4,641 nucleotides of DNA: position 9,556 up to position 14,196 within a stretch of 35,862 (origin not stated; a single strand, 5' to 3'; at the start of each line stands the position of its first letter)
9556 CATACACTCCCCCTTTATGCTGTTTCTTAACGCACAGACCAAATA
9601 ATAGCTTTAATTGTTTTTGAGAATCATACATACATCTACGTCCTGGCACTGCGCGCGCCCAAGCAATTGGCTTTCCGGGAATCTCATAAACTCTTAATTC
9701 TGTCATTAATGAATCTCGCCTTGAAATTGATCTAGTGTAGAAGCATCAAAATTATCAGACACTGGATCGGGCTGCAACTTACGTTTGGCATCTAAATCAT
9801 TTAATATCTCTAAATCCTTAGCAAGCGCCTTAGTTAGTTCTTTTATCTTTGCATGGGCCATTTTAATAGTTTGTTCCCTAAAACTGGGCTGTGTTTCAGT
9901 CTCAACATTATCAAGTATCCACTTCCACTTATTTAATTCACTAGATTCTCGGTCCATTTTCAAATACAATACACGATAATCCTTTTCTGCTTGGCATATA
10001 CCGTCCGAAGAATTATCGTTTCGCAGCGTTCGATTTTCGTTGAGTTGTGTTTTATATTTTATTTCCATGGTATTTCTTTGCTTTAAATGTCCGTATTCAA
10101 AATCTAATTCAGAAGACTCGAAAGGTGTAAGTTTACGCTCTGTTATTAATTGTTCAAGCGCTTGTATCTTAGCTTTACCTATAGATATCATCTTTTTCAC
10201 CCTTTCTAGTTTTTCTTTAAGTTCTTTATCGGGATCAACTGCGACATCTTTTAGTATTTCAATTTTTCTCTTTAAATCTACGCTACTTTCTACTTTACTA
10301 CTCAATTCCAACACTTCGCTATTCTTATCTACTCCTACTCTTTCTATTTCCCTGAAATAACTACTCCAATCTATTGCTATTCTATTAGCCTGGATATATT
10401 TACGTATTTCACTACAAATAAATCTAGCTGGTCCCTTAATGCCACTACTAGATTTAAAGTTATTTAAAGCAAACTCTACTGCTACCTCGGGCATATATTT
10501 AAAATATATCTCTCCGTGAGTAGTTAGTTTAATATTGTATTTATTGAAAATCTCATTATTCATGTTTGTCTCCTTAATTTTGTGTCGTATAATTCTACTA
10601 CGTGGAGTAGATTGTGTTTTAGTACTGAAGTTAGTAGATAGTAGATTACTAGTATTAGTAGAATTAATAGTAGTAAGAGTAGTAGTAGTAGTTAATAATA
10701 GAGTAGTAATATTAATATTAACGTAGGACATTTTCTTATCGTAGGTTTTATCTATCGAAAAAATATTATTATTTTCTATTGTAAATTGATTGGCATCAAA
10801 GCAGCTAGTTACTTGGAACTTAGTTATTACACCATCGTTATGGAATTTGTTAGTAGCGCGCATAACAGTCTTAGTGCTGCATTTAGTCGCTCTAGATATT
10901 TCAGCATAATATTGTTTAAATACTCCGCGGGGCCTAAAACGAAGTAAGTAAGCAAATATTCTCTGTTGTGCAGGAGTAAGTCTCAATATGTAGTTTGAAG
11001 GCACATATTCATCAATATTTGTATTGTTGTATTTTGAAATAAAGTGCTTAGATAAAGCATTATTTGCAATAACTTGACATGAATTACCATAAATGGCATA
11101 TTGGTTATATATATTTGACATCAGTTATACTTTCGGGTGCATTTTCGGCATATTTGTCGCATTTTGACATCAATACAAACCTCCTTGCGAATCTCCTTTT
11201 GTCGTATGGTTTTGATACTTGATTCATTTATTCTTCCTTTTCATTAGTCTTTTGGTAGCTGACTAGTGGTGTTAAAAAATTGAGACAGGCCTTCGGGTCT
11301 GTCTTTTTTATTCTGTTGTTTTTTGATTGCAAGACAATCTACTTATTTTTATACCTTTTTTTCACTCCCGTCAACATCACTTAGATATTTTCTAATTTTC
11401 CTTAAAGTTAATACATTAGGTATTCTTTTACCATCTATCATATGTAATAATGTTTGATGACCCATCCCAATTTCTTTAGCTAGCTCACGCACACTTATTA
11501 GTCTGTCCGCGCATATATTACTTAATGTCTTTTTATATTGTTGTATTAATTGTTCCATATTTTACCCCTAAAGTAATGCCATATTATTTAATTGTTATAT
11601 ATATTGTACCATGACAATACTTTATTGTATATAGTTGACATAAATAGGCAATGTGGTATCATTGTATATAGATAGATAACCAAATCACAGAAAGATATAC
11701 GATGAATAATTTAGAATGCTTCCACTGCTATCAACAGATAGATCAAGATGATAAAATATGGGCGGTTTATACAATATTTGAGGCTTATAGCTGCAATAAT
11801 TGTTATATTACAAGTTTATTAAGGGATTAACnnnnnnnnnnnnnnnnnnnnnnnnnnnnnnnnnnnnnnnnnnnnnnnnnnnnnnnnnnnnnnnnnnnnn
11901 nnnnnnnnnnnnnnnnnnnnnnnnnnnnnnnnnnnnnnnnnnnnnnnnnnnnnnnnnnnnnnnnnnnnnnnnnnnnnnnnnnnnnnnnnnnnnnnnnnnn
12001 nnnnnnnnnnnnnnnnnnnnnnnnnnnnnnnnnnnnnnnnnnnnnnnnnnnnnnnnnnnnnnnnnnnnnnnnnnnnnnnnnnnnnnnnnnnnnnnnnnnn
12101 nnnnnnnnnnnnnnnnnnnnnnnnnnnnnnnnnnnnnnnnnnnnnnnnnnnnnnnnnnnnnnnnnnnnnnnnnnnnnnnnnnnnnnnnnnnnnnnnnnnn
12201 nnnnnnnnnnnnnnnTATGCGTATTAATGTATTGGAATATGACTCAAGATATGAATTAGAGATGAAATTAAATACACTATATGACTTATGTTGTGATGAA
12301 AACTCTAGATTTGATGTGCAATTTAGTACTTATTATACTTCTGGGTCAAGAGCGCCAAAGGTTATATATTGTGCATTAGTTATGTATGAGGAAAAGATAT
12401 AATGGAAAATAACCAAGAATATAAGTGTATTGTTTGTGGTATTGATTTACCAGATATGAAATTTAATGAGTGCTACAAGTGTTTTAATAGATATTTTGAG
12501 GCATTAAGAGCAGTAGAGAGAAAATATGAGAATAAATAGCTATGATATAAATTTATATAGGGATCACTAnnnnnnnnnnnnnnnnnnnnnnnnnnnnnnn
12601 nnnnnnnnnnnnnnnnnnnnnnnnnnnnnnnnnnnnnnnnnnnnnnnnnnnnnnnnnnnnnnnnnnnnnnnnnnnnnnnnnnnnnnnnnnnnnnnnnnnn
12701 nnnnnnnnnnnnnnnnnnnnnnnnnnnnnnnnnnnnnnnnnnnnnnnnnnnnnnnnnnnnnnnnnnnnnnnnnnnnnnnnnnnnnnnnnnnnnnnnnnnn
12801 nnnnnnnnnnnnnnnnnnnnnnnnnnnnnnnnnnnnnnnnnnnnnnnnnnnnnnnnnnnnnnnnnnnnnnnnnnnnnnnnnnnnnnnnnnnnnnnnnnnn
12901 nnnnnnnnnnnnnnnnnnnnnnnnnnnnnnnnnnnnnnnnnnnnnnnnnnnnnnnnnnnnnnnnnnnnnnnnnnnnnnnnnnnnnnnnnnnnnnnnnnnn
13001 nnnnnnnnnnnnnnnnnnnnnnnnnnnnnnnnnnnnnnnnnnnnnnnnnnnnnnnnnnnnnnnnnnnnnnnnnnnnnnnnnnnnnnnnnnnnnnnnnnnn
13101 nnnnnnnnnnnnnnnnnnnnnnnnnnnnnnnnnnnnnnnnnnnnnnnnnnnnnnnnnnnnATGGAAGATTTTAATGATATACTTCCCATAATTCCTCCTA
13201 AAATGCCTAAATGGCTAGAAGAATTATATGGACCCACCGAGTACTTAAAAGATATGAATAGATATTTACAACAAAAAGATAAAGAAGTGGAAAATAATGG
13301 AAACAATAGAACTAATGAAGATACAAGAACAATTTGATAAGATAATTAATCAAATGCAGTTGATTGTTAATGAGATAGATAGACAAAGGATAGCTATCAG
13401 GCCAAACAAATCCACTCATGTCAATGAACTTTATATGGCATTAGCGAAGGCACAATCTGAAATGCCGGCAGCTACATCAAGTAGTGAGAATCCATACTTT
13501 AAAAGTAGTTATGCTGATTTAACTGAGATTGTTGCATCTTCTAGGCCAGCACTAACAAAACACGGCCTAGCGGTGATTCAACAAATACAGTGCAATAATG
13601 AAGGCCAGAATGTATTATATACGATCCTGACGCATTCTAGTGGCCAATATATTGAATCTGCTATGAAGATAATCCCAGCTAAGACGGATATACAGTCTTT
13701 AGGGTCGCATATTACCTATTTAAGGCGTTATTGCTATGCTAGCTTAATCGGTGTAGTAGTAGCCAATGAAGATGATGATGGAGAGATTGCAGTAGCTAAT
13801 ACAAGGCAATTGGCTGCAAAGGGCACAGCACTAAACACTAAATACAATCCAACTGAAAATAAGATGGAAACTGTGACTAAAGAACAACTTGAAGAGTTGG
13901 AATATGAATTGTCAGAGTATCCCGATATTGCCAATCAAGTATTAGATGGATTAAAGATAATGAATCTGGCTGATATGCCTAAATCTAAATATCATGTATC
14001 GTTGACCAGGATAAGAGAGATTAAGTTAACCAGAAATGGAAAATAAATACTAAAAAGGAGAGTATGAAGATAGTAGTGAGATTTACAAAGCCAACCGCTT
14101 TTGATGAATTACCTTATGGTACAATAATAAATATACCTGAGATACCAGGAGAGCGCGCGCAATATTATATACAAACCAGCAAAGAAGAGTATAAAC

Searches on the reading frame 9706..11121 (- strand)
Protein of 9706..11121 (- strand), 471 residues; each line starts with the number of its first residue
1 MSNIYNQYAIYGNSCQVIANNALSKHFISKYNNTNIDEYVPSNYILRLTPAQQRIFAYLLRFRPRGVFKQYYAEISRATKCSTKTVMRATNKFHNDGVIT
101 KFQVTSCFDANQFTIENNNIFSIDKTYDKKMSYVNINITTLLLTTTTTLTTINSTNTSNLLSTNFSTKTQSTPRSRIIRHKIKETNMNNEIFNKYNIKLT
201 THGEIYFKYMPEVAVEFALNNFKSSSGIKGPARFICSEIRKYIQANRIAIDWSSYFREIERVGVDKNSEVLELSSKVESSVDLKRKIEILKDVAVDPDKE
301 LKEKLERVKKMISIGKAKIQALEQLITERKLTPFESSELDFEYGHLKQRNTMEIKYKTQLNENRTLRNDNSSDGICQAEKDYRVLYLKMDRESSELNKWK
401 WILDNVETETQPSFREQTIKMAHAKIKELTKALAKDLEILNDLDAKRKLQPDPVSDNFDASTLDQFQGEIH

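Call 39: search_protein_families(library=pfam, proteins=[window:9706-11121:-], max_evalue=0.01)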
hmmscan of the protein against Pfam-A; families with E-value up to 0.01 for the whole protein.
window:9706-11121:- (471 aa): 1 family
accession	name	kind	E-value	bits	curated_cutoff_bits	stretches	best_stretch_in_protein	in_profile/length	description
PF21109.2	Stonustoxin_helical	-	0.0017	18.9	27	1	281-340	26-85/96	Stonustoxin helical domain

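Call 65: search_protein_families(library=phrogs, proteins=[window:9706-11121:-], max_evalue=0.00001)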
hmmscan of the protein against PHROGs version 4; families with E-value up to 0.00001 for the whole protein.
window:9706-11121:- (471 aa): 0 families

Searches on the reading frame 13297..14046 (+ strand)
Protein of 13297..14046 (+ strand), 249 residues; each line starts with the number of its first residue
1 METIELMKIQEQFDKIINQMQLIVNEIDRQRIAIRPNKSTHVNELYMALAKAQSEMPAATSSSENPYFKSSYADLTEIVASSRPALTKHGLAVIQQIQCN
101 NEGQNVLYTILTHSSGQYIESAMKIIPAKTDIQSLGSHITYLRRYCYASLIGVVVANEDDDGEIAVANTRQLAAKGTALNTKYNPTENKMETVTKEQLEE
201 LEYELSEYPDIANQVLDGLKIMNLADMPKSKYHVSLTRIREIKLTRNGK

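Call 39: search_protein_families(library=pfam, proteins=[window:13297-14046:+], max_evalue=0.01)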
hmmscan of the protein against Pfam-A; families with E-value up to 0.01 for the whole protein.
window:13297-14046:+ (249 aa): 1 family
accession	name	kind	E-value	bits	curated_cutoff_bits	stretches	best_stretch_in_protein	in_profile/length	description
PF04404.17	ERF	-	1.4e-20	74.2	25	1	46-171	2-135/153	ERF superfamily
